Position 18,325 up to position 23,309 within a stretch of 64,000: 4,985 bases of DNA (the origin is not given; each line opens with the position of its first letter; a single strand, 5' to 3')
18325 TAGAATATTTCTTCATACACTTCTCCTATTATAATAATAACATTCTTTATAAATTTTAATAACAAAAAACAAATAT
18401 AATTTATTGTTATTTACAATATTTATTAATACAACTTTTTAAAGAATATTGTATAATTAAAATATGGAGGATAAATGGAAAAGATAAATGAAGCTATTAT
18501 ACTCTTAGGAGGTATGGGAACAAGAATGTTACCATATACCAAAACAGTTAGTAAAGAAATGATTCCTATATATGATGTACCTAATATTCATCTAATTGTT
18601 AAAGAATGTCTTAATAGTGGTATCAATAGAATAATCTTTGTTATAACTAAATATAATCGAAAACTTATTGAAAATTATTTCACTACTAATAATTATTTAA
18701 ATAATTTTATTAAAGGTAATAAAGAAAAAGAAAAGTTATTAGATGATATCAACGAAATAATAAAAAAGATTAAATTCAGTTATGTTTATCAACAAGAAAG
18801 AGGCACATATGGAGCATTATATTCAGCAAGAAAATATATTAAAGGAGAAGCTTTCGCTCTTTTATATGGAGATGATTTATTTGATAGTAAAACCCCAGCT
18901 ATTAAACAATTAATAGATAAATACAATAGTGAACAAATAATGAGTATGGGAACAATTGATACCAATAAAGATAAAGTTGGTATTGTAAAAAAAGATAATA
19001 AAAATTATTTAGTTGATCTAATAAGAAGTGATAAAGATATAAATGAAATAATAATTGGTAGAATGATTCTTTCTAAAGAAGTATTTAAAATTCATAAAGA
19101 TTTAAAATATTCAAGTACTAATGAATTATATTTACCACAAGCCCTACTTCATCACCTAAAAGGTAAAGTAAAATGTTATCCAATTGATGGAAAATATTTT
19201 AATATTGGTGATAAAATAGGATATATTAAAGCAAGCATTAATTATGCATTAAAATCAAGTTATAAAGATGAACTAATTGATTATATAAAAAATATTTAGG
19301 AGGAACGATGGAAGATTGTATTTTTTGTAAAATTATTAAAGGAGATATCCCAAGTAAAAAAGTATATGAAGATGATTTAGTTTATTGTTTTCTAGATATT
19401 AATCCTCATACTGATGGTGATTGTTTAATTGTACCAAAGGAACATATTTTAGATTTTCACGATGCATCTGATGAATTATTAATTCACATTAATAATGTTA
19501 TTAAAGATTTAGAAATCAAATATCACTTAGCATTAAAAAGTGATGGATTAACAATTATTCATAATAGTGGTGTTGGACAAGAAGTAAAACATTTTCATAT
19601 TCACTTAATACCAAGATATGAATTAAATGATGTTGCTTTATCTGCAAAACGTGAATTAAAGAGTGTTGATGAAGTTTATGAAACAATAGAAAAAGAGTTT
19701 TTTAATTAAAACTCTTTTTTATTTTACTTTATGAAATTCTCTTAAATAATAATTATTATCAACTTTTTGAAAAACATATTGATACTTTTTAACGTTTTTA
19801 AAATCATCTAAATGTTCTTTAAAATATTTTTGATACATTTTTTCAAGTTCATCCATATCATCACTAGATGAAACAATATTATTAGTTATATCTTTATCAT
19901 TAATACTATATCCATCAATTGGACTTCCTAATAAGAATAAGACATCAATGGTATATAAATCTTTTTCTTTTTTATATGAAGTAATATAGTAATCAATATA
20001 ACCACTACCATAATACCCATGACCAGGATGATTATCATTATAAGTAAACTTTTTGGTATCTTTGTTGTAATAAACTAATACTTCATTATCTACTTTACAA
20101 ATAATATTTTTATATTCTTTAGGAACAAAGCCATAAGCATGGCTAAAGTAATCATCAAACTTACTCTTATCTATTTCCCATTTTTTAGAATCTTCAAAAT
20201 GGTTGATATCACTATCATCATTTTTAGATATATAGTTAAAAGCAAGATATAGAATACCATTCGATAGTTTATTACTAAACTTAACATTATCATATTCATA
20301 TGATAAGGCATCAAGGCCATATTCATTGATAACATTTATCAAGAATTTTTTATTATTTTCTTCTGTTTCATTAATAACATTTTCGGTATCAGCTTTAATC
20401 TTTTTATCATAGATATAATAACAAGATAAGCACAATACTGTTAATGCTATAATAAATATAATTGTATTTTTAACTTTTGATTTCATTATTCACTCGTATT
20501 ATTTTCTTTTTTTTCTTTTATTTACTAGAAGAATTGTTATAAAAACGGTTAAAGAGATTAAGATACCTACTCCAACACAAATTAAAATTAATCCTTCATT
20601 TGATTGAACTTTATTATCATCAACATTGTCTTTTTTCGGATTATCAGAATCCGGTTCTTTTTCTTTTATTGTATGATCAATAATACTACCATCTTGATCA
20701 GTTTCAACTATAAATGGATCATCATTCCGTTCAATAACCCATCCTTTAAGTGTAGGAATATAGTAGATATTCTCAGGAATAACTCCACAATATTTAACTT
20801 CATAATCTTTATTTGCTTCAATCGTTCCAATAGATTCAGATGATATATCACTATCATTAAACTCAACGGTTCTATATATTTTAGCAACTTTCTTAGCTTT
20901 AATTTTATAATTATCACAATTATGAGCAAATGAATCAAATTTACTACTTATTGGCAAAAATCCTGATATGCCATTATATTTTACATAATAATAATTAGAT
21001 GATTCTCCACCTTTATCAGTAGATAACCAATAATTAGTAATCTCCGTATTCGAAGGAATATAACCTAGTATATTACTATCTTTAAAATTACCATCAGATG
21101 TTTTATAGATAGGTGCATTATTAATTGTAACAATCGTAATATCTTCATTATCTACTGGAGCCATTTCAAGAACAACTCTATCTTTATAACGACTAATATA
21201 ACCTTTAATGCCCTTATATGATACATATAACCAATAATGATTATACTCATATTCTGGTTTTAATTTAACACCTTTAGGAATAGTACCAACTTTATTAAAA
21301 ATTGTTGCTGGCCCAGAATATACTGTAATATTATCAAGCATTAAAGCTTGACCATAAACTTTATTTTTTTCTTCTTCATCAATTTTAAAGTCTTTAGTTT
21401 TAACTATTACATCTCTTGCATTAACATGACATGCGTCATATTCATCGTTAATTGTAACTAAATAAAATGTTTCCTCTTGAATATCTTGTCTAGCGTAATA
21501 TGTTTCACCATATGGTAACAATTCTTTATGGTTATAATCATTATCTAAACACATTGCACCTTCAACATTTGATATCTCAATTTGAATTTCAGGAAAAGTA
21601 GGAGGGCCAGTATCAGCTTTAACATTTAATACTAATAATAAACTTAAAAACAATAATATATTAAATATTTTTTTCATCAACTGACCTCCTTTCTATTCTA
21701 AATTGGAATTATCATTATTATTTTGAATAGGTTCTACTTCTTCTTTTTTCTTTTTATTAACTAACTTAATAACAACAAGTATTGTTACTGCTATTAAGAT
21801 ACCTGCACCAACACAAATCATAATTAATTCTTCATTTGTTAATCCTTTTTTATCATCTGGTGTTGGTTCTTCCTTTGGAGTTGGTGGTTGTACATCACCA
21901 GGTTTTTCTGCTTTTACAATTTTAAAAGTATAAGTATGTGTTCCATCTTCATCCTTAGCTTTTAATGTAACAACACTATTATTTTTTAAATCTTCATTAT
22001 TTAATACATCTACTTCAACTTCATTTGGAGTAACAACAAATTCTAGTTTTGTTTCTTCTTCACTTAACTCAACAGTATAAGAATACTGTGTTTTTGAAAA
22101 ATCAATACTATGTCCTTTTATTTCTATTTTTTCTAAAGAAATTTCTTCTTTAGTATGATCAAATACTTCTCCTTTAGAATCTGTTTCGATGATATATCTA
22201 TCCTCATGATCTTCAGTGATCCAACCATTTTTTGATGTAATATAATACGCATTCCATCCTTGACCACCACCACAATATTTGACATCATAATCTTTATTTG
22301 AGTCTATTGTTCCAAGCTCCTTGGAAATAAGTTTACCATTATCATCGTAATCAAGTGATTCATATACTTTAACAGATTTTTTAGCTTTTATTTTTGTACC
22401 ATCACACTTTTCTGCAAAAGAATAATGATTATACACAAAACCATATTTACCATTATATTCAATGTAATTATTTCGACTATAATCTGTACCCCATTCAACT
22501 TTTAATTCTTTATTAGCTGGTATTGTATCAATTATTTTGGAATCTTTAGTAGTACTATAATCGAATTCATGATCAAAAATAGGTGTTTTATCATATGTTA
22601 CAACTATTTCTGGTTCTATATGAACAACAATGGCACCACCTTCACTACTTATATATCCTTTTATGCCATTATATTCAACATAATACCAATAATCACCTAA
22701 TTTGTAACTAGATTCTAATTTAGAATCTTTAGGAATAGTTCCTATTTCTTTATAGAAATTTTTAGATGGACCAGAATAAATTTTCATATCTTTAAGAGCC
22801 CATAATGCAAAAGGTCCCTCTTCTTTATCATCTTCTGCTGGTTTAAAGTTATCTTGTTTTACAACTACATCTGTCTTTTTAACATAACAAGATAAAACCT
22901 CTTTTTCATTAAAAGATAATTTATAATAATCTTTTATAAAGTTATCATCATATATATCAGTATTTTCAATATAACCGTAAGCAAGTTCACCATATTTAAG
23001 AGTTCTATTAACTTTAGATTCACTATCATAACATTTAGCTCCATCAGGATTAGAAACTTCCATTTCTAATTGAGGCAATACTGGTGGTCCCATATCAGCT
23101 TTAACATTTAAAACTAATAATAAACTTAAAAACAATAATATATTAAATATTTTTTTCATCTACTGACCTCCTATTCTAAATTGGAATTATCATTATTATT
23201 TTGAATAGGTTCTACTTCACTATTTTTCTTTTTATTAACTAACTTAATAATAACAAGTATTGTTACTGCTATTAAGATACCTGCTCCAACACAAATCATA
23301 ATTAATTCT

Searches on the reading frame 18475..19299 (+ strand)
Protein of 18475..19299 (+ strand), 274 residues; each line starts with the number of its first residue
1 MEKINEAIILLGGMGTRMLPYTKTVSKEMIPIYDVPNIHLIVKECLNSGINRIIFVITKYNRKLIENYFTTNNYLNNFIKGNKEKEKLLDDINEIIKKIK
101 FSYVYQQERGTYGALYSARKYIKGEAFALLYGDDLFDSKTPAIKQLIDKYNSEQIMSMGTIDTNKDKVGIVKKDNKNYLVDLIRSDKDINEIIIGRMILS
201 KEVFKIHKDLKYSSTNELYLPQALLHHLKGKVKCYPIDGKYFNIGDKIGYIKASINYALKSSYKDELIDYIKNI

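Call 45: search_protein_families(library=pfam, proteins=[window:18475-19299:+], max_evalue=0.001)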
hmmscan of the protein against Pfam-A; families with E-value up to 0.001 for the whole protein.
window:18475-19299:+ (274 aa): 1 family
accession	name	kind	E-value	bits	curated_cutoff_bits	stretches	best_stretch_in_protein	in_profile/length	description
PF00483.29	NTP_transferase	-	8.9e-21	75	21.2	1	7-214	2-196/245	Nucleotidyl transferase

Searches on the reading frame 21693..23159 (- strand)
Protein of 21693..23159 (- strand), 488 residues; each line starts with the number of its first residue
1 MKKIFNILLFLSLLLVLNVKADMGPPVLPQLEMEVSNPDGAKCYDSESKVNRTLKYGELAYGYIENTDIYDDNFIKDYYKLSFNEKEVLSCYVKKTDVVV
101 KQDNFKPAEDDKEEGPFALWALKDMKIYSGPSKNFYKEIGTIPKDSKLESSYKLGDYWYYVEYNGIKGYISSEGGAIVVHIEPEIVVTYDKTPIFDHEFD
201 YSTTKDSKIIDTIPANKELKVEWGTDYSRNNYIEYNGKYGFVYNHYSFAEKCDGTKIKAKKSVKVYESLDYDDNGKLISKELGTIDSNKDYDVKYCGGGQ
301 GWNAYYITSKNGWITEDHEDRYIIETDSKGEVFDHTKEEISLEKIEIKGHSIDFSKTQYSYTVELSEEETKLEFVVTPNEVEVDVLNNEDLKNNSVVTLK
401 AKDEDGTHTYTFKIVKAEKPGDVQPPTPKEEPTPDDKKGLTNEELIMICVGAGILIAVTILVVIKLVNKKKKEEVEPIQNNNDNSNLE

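Call 45: search_protein_families(library=pfam, proteins=[window:21693-23159:-], max_evalue=0.001)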
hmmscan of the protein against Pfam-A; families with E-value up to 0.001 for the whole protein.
window:21693-23159:- (488 aa): 1 family
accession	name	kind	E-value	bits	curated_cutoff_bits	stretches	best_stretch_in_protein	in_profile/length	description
PF08239.17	SH3_3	-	9.8e-11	42.1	27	1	126-173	4-51/54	Bacterial SH3 domain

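Call 49: search_protein_families(library=ncbifam, proteins=[window:21693-23159:-], max_evalue=0.1)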
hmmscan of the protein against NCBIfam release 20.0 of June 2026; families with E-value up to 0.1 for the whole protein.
window:21693-23159:- (488 aa): 0 families
